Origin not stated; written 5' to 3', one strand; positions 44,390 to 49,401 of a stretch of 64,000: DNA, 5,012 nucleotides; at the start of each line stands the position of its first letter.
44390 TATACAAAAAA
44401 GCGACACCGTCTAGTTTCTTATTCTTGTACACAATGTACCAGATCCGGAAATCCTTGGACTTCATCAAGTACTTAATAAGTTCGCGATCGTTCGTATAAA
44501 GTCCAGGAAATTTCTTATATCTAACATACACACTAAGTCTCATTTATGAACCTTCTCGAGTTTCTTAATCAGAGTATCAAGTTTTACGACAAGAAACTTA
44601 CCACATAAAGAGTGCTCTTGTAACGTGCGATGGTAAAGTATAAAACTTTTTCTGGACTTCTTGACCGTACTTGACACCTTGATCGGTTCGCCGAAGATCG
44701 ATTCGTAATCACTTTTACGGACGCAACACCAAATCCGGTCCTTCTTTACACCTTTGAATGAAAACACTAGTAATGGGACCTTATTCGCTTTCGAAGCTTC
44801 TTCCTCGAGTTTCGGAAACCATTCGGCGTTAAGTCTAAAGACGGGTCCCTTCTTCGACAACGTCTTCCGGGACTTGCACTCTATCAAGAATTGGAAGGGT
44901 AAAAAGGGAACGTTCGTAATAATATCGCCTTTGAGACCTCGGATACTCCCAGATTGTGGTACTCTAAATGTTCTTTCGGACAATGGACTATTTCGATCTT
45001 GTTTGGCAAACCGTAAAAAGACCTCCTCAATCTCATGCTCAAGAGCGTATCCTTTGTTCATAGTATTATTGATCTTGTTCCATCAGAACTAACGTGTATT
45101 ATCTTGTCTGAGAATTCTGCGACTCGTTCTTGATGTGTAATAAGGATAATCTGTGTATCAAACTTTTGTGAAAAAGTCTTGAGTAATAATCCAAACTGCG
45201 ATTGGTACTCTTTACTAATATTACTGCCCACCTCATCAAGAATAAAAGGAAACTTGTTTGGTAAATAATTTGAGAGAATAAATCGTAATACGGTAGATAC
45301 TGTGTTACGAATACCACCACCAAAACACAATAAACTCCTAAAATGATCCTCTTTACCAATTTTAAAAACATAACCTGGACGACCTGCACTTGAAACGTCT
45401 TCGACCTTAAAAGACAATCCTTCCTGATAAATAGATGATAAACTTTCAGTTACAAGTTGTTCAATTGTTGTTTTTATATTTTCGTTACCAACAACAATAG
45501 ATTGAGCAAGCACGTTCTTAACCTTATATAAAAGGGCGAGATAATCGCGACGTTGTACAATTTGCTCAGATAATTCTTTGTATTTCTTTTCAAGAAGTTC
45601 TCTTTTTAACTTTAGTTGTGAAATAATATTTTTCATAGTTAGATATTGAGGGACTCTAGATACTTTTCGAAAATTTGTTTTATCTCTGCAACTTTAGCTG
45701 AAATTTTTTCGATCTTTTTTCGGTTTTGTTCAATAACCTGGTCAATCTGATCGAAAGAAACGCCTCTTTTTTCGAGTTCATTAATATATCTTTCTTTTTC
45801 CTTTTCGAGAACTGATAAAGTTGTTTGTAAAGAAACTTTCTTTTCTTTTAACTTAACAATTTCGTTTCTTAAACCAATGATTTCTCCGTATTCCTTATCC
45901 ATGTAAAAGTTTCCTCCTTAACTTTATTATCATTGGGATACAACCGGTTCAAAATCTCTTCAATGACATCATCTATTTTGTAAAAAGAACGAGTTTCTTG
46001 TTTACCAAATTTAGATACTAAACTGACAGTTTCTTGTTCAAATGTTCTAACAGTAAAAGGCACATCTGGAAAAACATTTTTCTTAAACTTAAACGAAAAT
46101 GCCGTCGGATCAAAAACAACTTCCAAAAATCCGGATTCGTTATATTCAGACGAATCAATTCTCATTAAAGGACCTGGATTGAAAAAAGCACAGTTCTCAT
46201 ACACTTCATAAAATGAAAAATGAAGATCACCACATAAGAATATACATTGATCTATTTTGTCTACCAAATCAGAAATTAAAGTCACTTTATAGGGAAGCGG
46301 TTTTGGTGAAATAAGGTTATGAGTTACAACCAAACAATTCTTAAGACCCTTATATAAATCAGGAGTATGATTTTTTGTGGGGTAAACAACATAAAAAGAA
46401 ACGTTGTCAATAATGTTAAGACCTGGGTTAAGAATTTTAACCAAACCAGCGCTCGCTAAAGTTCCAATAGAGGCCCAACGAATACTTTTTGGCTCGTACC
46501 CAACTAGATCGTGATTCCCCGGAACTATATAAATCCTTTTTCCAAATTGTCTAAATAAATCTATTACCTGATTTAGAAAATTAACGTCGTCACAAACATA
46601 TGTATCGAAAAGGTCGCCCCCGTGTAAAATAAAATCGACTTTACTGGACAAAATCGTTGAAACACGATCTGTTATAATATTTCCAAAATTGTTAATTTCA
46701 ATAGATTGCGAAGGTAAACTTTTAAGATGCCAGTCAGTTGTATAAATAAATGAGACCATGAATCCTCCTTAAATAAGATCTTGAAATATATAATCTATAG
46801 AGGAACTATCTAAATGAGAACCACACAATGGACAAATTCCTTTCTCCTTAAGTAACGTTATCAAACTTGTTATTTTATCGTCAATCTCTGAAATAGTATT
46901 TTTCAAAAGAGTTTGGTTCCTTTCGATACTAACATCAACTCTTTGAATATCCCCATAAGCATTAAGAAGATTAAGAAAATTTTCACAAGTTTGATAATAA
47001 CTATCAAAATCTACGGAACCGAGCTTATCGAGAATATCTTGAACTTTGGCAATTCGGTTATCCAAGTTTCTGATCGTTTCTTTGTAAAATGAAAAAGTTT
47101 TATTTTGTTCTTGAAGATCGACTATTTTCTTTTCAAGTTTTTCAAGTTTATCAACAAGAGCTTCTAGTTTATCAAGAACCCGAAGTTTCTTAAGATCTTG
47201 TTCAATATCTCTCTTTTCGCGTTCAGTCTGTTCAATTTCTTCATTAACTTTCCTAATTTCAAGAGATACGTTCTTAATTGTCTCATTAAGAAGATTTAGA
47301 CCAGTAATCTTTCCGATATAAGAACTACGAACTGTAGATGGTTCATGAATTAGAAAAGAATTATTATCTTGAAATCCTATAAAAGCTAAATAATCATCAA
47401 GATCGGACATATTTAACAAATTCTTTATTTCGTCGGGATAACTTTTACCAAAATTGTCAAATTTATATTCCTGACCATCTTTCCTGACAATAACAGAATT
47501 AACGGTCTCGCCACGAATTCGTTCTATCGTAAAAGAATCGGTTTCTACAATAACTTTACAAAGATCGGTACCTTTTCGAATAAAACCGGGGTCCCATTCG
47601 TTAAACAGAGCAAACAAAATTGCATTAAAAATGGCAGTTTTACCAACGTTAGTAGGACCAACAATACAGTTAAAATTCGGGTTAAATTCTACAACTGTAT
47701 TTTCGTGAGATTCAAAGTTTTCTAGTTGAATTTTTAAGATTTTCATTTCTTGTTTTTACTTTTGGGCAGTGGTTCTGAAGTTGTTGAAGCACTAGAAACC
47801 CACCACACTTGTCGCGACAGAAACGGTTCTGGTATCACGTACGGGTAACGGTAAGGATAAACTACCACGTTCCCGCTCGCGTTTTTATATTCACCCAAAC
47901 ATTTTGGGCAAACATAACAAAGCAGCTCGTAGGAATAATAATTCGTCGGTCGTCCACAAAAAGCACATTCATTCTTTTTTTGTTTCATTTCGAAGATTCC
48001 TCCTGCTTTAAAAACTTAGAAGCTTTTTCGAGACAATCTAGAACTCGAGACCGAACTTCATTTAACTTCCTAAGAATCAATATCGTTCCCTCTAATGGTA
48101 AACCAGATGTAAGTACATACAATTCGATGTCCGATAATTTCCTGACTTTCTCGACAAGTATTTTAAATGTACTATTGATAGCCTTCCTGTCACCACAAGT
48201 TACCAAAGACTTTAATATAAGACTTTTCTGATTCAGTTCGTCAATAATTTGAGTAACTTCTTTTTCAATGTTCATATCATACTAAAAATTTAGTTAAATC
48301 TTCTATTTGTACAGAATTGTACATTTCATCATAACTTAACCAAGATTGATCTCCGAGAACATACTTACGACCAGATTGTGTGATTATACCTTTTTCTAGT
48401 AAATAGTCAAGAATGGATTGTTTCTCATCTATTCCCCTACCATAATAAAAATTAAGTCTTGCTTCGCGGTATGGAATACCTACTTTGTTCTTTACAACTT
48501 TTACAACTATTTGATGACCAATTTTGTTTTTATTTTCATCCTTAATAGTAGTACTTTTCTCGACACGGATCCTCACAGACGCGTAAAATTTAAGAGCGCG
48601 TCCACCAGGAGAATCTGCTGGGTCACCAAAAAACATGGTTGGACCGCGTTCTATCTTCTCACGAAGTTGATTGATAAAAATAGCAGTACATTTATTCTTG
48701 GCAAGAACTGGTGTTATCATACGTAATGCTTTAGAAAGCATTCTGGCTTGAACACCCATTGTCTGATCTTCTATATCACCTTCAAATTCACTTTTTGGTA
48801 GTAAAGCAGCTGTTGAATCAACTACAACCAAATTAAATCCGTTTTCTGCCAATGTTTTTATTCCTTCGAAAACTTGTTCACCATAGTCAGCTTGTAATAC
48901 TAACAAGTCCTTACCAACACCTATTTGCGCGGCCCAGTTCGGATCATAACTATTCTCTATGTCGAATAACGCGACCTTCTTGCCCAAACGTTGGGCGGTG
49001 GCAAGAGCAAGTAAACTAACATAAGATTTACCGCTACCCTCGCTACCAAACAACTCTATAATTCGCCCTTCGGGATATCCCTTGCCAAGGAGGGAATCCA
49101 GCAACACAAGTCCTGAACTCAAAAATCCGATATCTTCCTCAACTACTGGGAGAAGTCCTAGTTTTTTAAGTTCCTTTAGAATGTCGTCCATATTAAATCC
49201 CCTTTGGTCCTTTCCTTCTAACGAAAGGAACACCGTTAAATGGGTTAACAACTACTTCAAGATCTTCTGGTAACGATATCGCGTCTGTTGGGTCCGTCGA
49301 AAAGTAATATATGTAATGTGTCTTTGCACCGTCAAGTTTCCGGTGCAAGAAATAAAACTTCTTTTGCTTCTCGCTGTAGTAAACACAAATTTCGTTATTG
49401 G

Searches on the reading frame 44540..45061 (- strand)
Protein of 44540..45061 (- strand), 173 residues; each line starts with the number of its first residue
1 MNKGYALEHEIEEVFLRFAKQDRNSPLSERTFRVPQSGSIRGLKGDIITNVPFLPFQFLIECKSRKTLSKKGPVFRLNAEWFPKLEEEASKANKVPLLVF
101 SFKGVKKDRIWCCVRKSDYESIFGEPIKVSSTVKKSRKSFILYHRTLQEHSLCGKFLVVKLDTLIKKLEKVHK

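Call 87: search_protein_families(library=pfam, proteins=[window:44540-45061:-], max_evalue=0.001)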
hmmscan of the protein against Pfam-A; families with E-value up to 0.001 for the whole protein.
window:44540-45061:- (173 aa): 1 family
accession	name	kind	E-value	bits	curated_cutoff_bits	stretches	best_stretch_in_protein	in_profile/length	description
PF24608.2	PDDEXK_15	-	1.2e-09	38.7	27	1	27-125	21-124/164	Phage putative PDDEXK endonuclease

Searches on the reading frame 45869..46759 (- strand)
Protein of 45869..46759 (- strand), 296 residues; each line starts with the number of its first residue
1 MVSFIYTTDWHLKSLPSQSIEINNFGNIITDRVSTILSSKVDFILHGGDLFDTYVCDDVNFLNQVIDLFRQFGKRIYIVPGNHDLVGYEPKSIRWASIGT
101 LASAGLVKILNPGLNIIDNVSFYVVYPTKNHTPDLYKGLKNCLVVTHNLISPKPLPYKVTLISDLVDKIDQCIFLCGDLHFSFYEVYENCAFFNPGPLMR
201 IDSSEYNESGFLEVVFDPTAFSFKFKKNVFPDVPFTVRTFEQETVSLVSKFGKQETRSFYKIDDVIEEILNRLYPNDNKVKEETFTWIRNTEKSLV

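Call 25: search_protein_families(library=pfam, proteins=[window:45869-46759:-], max_evalue=0.001)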
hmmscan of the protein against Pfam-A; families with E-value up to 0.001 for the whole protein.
window:45869-46759:- (296 aa): 2 families
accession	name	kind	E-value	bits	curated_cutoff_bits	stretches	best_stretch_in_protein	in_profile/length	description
PF00149.33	Metallophos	-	6.1e-11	43.5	21.5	1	4-101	3-86/191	Calcineurin-like phosphoesterase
PF12850.12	Metallophos_2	-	2.7e-06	27.9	27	1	31-200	17-137/154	Calcineurin-like phosphoesterase superfamily domain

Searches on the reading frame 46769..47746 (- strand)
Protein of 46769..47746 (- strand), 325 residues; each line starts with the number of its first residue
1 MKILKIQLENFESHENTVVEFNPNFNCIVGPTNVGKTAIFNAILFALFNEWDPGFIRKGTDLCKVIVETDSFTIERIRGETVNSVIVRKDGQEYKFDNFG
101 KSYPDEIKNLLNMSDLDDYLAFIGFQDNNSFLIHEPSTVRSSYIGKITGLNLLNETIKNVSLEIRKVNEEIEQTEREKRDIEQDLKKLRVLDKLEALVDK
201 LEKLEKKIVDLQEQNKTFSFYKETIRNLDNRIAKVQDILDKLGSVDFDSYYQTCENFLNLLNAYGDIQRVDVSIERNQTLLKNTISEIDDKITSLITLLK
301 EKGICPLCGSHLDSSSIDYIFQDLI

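Call 25: search_protein_families(library=pfam, proteins=[window:46769-47746:-], max_evalue=0.001)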
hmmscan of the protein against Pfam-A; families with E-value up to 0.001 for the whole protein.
window:46769-47746:- (325 aa): 5 families
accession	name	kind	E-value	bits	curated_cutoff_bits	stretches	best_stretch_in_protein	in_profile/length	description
PF13476.12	AAA_23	-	8.2e-18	66.2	27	1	5-208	1-200/201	AAA domain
PF13175.12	AAA_15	-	7.5e-11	42.7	32.1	1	1-300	1-265/374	AAA ATPase domain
PF02463.25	SMC_N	-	3.1e-07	30.5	40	1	3-48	2-49/220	RecF/RecN/SMC N terminal domain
PF13514.12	AAA_27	-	0.00041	20.4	22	0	1-48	1-51/206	AAA domain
PF12325.13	TMF_TATA_bd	-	0.00069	20.2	29.1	0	146-218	10-83/115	TATA element modulatory factor 1 TATA binding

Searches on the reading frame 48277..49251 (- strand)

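Call 25: search_protein_families(library=pfam, proteins=[window:48277-49251:-], max_evalue=0.001)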
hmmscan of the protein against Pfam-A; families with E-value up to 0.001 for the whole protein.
window:48277-49251:- (324 aa): 3 families
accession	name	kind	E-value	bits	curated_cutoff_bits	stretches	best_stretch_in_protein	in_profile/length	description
PF00154.27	RecA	-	2e-74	250.8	27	1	37-275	26-262/262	recA bacterial DNA recombination protein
PF08423.17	Rad51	-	5.5e-09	36.1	22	1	132-234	115-213/244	Rad51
PF06745.19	ATPase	-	4.6e-07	29.9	26.6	1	46-96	3-54/231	KaiC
